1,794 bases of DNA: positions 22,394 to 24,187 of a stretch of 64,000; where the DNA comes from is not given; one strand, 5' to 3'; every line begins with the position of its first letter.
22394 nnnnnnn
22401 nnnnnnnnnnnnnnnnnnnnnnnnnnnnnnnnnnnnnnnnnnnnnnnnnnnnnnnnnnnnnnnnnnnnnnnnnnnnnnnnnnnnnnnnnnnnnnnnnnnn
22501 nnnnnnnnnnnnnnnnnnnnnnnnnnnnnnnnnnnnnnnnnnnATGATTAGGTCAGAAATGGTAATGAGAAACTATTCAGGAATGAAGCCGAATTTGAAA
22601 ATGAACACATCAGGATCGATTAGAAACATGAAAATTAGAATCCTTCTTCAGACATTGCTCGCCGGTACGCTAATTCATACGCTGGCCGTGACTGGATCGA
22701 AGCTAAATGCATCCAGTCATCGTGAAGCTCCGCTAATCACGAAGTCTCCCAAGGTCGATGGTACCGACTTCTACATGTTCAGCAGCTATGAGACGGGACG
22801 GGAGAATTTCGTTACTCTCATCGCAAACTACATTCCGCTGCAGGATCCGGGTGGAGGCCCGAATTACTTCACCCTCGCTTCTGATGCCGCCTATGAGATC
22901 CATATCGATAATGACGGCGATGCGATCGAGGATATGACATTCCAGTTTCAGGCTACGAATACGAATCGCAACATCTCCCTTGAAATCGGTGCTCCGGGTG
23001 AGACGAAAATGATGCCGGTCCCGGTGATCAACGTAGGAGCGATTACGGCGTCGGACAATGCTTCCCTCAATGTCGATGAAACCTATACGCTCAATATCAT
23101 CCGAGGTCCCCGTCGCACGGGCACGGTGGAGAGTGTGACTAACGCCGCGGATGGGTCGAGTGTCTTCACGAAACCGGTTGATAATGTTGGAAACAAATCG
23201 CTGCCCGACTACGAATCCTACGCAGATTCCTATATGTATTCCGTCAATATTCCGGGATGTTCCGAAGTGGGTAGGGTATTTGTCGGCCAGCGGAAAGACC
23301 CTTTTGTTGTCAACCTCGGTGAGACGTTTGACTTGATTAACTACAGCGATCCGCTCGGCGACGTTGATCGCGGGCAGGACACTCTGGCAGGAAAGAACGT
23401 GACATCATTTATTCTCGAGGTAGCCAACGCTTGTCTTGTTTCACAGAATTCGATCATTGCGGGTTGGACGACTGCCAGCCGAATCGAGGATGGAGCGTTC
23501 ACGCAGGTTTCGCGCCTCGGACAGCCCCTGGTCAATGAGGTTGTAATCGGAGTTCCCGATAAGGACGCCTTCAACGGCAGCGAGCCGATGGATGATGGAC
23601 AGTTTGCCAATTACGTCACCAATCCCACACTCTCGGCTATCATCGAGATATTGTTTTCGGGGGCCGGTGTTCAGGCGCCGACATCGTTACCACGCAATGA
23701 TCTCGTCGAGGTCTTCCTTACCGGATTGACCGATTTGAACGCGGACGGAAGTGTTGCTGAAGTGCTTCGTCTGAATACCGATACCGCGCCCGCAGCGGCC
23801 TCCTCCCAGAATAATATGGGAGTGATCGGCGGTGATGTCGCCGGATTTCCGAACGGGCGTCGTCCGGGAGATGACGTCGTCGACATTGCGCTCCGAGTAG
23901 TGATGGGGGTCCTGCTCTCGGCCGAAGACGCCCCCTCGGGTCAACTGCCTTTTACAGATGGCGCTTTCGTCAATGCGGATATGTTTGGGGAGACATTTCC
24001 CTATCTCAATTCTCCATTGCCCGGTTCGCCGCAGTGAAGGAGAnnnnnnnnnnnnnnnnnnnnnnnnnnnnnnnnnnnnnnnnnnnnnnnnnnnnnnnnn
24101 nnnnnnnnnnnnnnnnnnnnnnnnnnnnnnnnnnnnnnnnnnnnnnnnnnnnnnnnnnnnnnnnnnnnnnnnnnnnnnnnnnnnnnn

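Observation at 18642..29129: ECF sigma / cupin anti-sigma pair divergent from a DUF4331-DUF4331-TPR-HupE/UreJ block: candidate uncharacterised envelope (metal?) system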

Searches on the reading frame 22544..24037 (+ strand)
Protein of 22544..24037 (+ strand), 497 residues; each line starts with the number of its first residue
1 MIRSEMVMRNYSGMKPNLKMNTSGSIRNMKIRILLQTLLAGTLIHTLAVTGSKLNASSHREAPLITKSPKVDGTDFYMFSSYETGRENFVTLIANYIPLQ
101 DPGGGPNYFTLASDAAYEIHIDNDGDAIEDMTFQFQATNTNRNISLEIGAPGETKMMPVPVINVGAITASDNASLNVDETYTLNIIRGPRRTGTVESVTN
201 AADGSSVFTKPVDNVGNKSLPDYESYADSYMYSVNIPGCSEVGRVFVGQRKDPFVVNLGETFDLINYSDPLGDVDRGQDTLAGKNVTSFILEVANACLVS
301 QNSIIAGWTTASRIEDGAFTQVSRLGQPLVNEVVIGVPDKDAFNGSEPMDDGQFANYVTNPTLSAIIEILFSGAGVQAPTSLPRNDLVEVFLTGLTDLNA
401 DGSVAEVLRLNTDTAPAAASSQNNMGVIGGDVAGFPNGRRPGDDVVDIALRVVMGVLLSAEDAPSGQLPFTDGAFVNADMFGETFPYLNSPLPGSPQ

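Call 3: search_protein_families(library=pfam, proteins=[window:22544-24037:+], max_evalue=0.01)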
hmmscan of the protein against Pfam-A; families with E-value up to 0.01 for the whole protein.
window:22544-24037:+ (497 aa): 1 family
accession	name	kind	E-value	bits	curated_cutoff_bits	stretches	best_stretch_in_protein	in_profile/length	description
PF14224.11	DUF4331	-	1.1e-139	466.8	27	1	57-491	1-421/421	Domain of unknown function (DUF4331)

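Call 13: find_homologous_proteins(query=window:22544-24037:+, max_evalue=0.00001)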
Query window:22544-24037:+ (497 aa): 8000 proteins with E <= 0.00001 among 8000 candidates; the best 120 are listed.
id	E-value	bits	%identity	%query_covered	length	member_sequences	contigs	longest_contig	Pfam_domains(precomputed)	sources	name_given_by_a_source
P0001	0.0e+0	1101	100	100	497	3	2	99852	PF14224.12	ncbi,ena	-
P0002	3.4e-279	945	91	94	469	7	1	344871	PF14224.12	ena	-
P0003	3.1e-217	740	72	94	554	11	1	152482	PF14224.12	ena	-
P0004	1.2e-199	682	67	94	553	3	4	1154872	PF14224.12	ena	-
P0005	1.6e-199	682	69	91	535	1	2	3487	PF14224.12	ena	-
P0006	8.4e-199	680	68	93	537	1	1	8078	PF14224.12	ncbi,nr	ncbi:MAG: DUF4331 domain-containing protein [Verrucomicrobiota bacterium]|nr:DUF4331 domain-containi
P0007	1.0e-197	676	69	89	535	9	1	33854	PF14224.12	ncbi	-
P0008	8.7e-197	673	67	91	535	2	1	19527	PF14224.12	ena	-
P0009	8.9e-196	670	64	95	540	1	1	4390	PF14224.12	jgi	jgi:hypothetical protein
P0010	2.4e-195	668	65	94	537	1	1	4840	PF14224.12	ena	-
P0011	2.6e-195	668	68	89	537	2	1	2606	PF14224.12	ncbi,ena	-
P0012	4.4e-195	667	67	91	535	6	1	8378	PF14224.12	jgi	-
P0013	1.1e-194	666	68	91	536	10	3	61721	PF14224.12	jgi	jgi:Domain of unknown function (DUF4331)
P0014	2.7e-194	665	66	91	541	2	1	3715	PF14224.12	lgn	-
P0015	7.1e-194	663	65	93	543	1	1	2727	PF14224.12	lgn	-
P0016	4.1e-193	661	65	91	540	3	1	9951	PF14224.12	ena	-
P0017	4.1e-193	661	68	92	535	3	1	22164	PF14224.12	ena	-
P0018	4.9e-193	660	67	89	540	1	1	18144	PF14224.12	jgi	jgi:hypothetical protein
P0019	5.7e-193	660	67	89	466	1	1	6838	PF14224.12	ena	-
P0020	6.6e-193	660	68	89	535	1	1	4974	PF14224.12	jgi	jgi:Domain of unknown function (DUF4331)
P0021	1.0e-192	659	64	93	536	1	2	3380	PF14224.12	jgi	jgi:hypothetical protein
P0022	1.6e-192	659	68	89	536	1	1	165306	PF14224.12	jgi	jgi:hypothetical protein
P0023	4.3e-192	657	67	91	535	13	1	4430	PF14224.12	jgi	jgi:hypothetical protein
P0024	7.7e-192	657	67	89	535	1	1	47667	PF14224.12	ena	-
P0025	8.9e-192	656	67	90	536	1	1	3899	PF14224.12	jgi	jgi:hypothetical protein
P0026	9.2e-192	656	64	93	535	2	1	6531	PF14224.12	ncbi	-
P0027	1.1e-191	656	66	91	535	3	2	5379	PF14224.12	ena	-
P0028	1.5e-191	656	64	94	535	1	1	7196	PF14224.12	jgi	jgi:hypothetical protein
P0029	1.6e-191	655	64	94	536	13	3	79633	PF14224.12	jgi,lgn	jgi:hypothetical protein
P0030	1.9e-191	655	67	89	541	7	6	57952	PF14224.12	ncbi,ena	-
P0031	2.0e-191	655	65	91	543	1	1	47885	PF14224.12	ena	-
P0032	2.3e-191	655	66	91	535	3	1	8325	PF14224.12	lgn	-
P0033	2.7e-191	655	67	91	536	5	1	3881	PF14224.12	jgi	jgi:hypothetical protein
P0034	4.4e-191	654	67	91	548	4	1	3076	PF14224.12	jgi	jgi:hypothetical protein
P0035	4.7e-191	654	65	92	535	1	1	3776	PF14224.12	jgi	jgi:hypothetical protein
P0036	8.0e-191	653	65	93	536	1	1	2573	PF14224.12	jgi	jgi:hypothetical protein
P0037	8.3e-191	653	67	89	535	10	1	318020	PF14224.12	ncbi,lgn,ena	-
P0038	1.1e-190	653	63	94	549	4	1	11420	PF14224.12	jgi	jgi:hypothetical protein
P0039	1.1e-190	653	62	94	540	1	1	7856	PF14224.12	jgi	jgi:hypothetical protein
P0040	1.1e-190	653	67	91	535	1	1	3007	PF14224.12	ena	-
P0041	1.2e-190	653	67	88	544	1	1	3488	PF14224.12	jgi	jgi:hypothetical protein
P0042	1.5e-190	652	64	94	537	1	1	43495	PF14224.12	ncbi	-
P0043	1.7e-190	652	67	89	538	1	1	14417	PF14224.12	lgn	-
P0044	5.5e-190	650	67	89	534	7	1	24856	PF14224.12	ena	-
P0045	5.5e-190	650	66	90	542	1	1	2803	PF14224.12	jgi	jgi:Domain of unknown function (DUF4331)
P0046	5.7e-190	650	66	91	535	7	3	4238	PF14224.12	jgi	jgi:hypothetical protein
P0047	6.8e-190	650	64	94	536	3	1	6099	PF14224.12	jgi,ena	-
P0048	7.4e-190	650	65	95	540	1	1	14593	PF14224.12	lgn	-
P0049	8.1e-190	650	65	91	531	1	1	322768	PF14224.12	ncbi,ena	-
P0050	8.2e-190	650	67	89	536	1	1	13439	PF14224.12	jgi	jgi:hypothetical protein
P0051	1.1e-189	649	67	92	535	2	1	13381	PF14224.12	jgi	-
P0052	1.1e-189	649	65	92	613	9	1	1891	PF14224.12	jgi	jgi:hypothetical protein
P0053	1.2e-189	649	65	94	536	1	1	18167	PF14224.12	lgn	-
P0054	1.2e-189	649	66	89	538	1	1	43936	PF14224.12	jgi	jgi:hypothetical protein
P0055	1.7e-189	649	66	91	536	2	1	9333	PF14224.12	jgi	jgi:hypothetical protein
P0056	1.8e-189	649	66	89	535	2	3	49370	PF14224.12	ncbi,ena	-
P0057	1.8e-189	649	65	93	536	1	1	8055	PF14224.12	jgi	jgi:hypothetical protein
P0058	2.6e-189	648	63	94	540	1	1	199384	PF14224.12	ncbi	-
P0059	2.6e-189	648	67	90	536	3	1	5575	PF14224.12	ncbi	-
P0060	2.9e-189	648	66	89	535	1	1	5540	PF14224.12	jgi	jgi:hypothetical protein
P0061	5.5e-189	647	67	89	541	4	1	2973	PF14224.12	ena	-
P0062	5.7e-189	647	66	90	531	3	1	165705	PF14224.12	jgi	jgi:hypothetical protein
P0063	5.8e-189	647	65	89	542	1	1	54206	PF14224.12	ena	-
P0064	6.1e-189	647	67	89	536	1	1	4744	PF14224.12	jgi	jgi:hypothetical protein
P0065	6.7e-189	647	65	89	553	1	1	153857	PF14224.12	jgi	jgi:hypothetical protein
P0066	8.2e-189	647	62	94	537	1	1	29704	PF14224.12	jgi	jgi:hypothetical protein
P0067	1.0e-188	646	66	89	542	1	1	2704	PF14224.12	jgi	jgi:hypothetical protein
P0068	1.1e-188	646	64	95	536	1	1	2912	PF14224.12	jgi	jgi:hypothetical protein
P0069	1.2e-188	646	65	93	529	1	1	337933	PF14224.12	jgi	jgi:hypothetical protein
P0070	1.4e-188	646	66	89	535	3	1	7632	PF14224.12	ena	-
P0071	1.5e-188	646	66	89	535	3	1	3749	PF14224.12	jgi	-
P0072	2.9e-188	645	66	89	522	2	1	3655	PF14224.12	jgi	jgi:hypothetical protein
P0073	3.6e-188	644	64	94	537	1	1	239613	PF14224.12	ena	-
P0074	3.7e-188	644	66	89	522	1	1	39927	PF14224.12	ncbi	-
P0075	5.1e-188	644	65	89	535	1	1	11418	PF14224.12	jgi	jgi:hypothetical protein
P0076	6.6e-188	644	66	89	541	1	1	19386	PF14224.12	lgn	-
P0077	8.5e-188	643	67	89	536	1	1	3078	PF14224.12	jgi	jgi:hypothetical protein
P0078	8.9e-188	643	66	89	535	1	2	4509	PF14224.12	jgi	jgi:Domain of unknown function (DUF4331)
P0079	9.1e-188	643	64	91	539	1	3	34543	PF14224.12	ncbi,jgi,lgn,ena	-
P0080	9.2e-188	643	65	89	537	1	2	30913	PF14224.12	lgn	-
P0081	1.0e-187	643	64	94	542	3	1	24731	PF14224.12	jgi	-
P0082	1.1e-187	643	62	95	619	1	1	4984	PF14224.12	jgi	jgi:hypothetical protein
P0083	1.5e-187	642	67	89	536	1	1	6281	PF14224.12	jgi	jgi:uncharacterized protein DUF4331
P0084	2.1e-187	642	66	89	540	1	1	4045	PF14224.12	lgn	-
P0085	2.2e-187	642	66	88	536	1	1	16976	PF14224.12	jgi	jgi:hypothetical protein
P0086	2.2e-187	642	66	89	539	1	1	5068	PF14224.12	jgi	jgi:hypothetical protein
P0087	2.2e-187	642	65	89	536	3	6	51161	PF14224.12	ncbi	-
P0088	2.5e-187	642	64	93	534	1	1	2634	PF14224.12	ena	-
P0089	4.6e-187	641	65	89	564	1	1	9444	PF14224.12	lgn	-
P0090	7.8e-187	640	64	94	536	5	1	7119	PF14224.12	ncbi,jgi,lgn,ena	jgi:hypothetical protein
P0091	8.0e-187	640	64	91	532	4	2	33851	PF14224.12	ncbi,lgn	-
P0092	1.2e-186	639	65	89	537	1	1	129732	PF14224.12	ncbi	ncbi:MAG: DUF4331 domain-containing protein [Verrucomicrobiota bacterium]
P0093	1.5e-186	639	62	97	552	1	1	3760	PF14224.12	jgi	jgi:Domain of unknown function (DUF4331)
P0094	1.6e-186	639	63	94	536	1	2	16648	PF14224.12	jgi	jgi:hypothetical protein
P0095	1.6e-186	639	63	94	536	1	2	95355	PF14224.12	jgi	jgi:hypothetical protein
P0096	3.3e-186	638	66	89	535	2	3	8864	PF14224.12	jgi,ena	-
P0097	4.1e-186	638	67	89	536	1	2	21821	PF14224.12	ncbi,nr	ncbi:MAG: DUF4331 domain-containing protein [Verrucomicrobiales bacterium]|nr:DUF4331 domain-contain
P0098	5.1e-186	637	66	89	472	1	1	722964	PF14224.12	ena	-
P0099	5.6e-186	637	66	88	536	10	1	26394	PF14224.12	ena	-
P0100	9.5e-186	636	65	95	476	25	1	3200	PF14224.12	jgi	jgi:Domain of unknown function (DUF4331)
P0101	1.0e-185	636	63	93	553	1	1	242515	PF14224.12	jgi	-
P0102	1.1e-185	636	66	89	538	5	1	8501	PF14224.12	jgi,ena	-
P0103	1.2e-185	636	63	94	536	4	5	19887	PF14224.12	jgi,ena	jgi:hypothetical protein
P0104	1.2e-185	636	65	91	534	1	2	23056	PF14224.12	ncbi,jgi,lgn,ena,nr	ncbi:MAG TPA: DUF4331 domain-containing protein [Verrucomicrobiae bacterium]|nr:DUF4331 domain-conta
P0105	1.2e-185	636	65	93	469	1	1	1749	PF14224.12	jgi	-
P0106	2.0e-185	635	66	89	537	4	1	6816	PF14224.12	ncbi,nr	ncbi:MAG TPA: DUF4331 domain-containing protein [Verrucomicrobiae bacterium]|nr:DUF4331 domain-conta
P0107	2.2e-185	635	65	89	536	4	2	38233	PF14224.12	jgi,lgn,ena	jgi:hypothetical protein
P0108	2.8e-185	635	65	90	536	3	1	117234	PF14224.12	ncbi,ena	-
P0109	4.9e-185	634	62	95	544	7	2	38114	PF14224.12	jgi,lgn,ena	jgi:hypothetical protein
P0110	5.7e-185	634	62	94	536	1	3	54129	PF14224.12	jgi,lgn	jgi:hypothetical protein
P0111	7.9e-185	633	63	93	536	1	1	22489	PF14224.12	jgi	jgi:hypothetical protein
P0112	8.0e-185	633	65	89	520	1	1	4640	PF14224.12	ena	-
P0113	1.0e-184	633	63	94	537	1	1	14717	PF14224.12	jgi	jgi:hypothetical protein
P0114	1.0e-184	633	67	89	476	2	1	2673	PF14224.12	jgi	jgi:hypothetical protein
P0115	1.1e-184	633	65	92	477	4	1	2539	PF14224.12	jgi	jgi:hypothetical protein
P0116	1.9e-184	632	65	89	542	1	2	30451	PF14224.12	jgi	jgi:hypothetical protein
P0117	4.1e-184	631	64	89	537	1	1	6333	PF14224.12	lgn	-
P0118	4.2e-184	631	64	94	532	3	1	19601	PF14224.12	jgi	jgi:hypothetical protein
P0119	5.0e-184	631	62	94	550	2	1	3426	PF14224.12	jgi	-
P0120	5.3e-184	631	63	89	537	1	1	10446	PF14224.12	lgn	-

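Call 14: find_encoding_contigs(protein=P0004, flank=10000, max_places=2)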
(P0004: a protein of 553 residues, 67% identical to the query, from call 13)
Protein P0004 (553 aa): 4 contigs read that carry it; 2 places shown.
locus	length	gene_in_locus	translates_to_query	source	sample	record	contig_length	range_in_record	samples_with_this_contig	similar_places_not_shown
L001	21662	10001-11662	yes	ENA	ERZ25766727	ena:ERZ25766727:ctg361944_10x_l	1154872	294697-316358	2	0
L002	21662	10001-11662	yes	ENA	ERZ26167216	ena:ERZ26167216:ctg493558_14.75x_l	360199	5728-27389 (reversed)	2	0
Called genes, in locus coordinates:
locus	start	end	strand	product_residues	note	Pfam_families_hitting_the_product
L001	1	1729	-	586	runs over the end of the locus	-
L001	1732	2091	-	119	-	-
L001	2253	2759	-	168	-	PF09994:T6SS_Tle1-like_cat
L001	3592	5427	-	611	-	PF01973:MptE-like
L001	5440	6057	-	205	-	-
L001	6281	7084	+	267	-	PF00669:Flagellin_N, PF00700:Flagellin_C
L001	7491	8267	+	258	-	PF00106:adh_short, PF08659:KR (weak), PF13561:adh_short_C2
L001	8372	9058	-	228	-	PF12973:Cupin_7, PF07883:Cupin_2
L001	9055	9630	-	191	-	PF07638:Sigma70_ECF, PF04542:Sigma70_r2, PF08281:Sigma70_r4_2, PF04545:Sigma70_r4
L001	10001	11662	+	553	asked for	PF14224:DUF4331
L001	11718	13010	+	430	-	PF23914:TPR_CcmH_CycH (faint), PF13428:TPR_14 (faint), PF13431:TPR_17 (faint), PF13432:TPR_16 (faint), PF00515:TPR_1 (faint), PF14559:TPR_19 (weak), PF13424:TPR_12 (weak), PF13429:TPR_15 (weak), +2 more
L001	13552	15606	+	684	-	PF16177:ACAS_N (weak), PF00501:AMP-binding, PF13193:AMP-binding_C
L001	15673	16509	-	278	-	PF01797:Y1_Tnp (weak)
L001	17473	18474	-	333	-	PF02371:Transposase_20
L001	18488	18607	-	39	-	-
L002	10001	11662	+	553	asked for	PF14224:DUF4331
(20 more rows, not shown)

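Call 15: find_encoding_contigs(protein=P0098, flank=10000, max_places=2)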
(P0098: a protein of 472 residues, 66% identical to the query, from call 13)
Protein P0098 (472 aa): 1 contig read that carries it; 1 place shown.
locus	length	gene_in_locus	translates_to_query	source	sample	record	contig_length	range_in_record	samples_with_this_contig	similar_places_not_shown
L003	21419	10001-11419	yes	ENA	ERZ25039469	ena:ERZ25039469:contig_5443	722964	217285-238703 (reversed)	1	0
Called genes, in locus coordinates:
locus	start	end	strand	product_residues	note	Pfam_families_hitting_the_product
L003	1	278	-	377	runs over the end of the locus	PF03786:UxuA (weak), PF01261:AP_endonuc_2, PF03786:UxuA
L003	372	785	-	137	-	PF00072:Response_reg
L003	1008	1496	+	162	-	PF11716:MDMPI_N (faint), PF12867:DinB_2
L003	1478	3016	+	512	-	PF05958:tRNA_U5-meth_tr, PF13649:Methyltransf_25 (faint), PF03602:Cons_hypoth95 (weak)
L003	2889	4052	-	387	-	PF00171:Aldedh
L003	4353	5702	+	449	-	PF03109:ABC1 (faint), PF00069:Pkinase, PF07714:PK_Tyr_Ser-Thr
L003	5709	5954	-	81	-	PF01546:Peptidase_M20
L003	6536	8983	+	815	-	-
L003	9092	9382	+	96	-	PF04253:TFR_dimer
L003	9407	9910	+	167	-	PF05163:DinB, PF12867:DinB_2 (weak)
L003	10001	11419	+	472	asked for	PF14224:DUF4331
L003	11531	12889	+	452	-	PF10670:DUF4198, PF04542:Sigma70_r2, PF08281:Sigma70_r4_2, PF04545:Sigma70_r4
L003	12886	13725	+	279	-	PF10099:RskA_C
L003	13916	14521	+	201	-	PF25213:HVO_A0261_N (weak), PF01047:MarR, PF12802:MarR_2, PF13463:HTH_27, PF12840:HTH_20 (weak)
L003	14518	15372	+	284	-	PF01135:PCMT, PF01209:Ubie_methyltran, PF06325:PrmA (weak), PF13489:Methyltransf_23, PF13847:Methyltransf_31, PF08241:Methyltransf_11, PF08242:Methyltransf_12, PF13649:Methyltransf_25, +2 more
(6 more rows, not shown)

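Call 16: find_encoding_contigs(protein=P0002, flank=10000, max_places=2)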
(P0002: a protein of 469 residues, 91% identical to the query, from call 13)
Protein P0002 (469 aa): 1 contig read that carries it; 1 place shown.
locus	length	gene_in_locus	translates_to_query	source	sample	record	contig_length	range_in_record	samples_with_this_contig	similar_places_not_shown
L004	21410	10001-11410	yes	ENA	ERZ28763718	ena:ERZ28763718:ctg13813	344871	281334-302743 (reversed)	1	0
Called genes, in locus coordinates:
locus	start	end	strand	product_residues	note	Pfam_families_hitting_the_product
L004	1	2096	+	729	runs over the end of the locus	PF03030:H_PPase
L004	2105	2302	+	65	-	PF05685:Uma2 (weak)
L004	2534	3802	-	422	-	-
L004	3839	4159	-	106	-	-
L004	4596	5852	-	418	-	PF00872:Transposase_mut, PF10551:MULE (weak)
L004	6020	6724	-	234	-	PF12973:Cupin_7, PF07883:Cupin_2 (weak)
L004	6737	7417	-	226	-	PF04542:Sigma70_r2, PF08281:Sigma70_r4_2, PF04545:Sigma70_r4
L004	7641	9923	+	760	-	PF14224:DUF4331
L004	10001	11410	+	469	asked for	PF14224:DUF4331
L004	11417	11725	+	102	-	-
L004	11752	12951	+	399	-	PF13428:TPR_14 (faint), PF14559:TPR_19 (faint), PF07719:TPR_2 (faint), PF13431:TPR_17 (faint), PF00515:TPR_1 (faint), PF07721:TPR_4 (faint)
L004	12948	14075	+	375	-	PF13795:HupE_UreJ_2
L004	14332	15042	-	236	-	-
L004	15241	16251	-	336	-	PF01797:Y1_Tnp (faint)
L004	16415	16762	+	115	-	PF00708:Acylphosphatase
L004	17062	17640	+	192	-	PF05995:CDO_I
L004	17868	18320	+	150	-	PF14347:DUF4399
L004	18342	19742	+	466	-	PF01520:Amidase_3 (weak)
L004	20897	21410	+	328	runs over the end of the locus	PF00089:Trypsin, PF13365:Trypsin_2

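Call 22: find_related_loci(query=A2, collection=genome_contigs, flank=10000)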
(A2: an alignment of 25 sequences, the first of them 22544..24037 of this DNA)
Query A2 (497 aa) in genome_contigs; peptide patterns used: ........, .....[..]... (x = any residue, [..] = any of these).
600 stretches matched a pattern (row limit reached: there are more); 596 encode a relative of the query (tblastn E <= 1e-3); the best 80 are kept; 80 distinct loci.
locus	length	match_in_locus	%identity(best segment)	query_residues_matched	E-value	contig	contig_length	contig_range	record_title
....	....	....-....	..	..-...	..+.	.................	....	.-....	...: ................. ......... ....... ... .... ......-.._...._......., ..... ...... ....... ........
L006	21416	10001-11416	64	25-496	0e+0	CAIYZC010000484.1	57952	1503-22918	MAG: uncultured Pedosphaera sp. isolate Umea_bin-10158 genome assembly, contig: bin-10158:484/870, whole genome shotgun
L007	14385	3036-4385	63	48-496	0e+0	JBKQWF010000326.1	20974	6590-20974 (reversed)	MAG: Limisphaerales bacterium isolate SEr3G3H3I__bin_261 SEr3G3H3I_000000478796, whole genome shotgun sequence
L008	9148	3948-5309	62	47-496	0e+0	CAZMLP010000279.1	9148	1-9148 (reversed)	MAG TPA_asm: uncultured Verrucomicrobiota bacterium isolate binchicken_co84_3 genome assembly, contig: k141_2472567, who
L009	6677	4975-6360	61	34-496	0e+0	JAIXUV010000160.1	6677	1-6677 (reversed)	MAG: Verrucomicrobiales bacterium isolate D1_MAG_00042 pond_D1_MAG_00042_000000000323, whole genome shotgun sequence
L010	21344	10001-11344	61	50-497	0e+0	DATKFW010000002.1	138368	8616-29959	MAG TPA_asm: Candidatus Baltobacteraceae bacterium isolate SMAG_U14535 k141_734099, whole genome shotgun sequence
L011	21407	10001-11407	61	47-490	9e-179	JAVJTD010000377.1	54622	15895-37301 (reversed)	MAG: Planctomycetota bacterium isolate G1-WW12-33 k141_37163, whole genome shotgun sequence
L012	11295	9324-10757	58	28-496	3e-178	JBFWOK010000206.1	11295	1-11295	MAG: Limisphaerales bacterium isolate CA_2019_TPBF_134 NODE_24220_length_11295_cov_5.055337_TPBF, whole genome shotgun s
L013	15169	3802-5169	61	50-496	6e-177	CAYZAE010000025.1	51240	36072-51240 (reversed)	MAG TPA_asm: uncultured Verrucomicrobiota bacterium isolate SRP272421_co2_389 genome assembly, contig: NODE_1090_length_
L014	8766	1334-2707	61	54-496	4e-177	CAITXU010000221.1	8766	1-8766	MAG: uncultured Verrucomicrobia bacterium isolate Kiruna_bin-02725 genome assembly, contig: bin-02725:221/298, whole gen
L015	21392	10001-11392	60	50-495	2e-176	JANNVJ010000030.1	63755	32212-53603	MAG: Haliea sp. isolate VAR_34_metabat_506 VAR_34_k141_3057348, whole genome shotgun sequence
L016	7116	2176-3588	60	29-496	1e-176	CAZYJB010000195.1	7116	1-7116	MAG TPA_asm: uncultured Verrucomicrobiota bacterium isolate SRP287051_co1_182 genome assembly, contig: NODE_12945_length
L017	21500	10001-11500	57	18-496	9e-176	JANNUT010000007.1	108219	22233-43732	MAG: Acidobacteriota bacterium isolate SOY_30_concoct_69_sub SOY_30_k141_2943613, whole genome shotgun sequence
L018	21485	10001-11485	58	25-497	2e-175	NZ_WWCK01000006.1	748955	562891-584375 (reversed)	Duganella rivi strain FT55W NODE_6_length_748955_cov_28.948924_6, whole genome shotgun sequence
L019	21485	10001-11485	58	25-497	3e-173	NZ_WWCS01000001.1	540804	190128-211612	Duganella margarita strain FT109W NODE_1_length_540804_cov_31.727664_1, whole genome shotgun sequence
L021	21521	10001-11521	55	14-497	8e-173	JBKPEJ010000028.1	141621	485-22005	MAG: Pseudomonadota bacterium isolate GB_EKS_MAG_00001 GB_EKS_000000936440, whole genome shotgun sequence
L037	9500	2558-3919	61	56-496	9e-169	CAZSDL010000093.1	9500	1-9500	MAG TPA_asm: uncultured Woeseiaceae bacterium isolate SRP072547_co1_311 genome assembly, contig: NODE_14563_length_9500_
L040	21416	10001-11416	58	57-497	1e-167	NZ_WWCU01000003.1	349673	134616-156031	Pseudoduganella aquatica strain FT127W NODE_3_length_349673_cov_25.681676_3, whole genome shotgun sequence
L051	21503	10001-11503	57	27-497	1e-164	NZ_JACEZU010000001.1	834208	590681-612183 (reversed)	Rugamonas apoptosis strain LX47W NODE_1_length_834208_cov_37.279371_1, whole genome shotgun sequence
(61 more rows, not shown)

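Call 25: search_solved_structures(query=A2, max_evalue=1)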
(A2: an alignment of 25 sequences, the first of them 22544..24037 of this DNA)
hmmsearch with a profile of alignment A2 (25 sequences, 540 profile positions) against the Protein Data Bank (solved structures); distinct sequences matched with E-value up to 1: 0.
